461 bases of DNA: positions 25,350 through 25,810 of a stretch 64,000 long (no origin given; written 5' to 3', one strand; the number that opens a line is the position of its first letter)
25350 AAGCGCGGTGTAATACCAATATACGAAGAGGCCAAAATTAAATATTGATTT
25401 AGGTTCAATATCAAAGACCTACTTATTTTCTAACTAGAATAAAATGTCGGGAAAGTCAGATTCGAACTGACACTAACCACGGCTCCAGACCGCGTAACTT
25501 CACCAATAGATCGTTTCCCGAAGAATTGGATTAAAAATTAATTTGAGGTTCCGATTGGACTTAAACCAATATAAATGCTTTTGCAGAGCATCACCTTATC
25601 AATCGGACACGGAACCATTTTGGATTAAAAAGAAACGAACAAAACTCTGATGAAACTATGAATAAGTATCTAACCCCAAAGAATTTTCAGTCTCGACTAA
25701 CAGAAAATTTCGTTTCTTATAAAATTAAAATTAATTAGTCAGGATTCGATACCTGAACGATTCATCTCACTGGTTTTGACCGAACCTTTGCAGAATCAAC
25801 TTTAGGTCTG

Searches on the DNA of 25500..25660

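Call 84: search_rna_families(source=window, start=25500, end=25660, threshold=gathering, show_alignments=1)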
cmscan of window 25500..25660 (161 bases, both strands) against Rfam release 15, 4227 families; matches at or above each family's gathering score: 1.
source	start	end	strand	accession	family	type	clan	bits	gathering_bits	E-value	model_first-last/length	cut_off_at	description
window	25546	25616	-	RF00005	tRNA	Gene; tRNA;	CL00001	53.1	29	3.5e-11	1-71/71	no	tRNA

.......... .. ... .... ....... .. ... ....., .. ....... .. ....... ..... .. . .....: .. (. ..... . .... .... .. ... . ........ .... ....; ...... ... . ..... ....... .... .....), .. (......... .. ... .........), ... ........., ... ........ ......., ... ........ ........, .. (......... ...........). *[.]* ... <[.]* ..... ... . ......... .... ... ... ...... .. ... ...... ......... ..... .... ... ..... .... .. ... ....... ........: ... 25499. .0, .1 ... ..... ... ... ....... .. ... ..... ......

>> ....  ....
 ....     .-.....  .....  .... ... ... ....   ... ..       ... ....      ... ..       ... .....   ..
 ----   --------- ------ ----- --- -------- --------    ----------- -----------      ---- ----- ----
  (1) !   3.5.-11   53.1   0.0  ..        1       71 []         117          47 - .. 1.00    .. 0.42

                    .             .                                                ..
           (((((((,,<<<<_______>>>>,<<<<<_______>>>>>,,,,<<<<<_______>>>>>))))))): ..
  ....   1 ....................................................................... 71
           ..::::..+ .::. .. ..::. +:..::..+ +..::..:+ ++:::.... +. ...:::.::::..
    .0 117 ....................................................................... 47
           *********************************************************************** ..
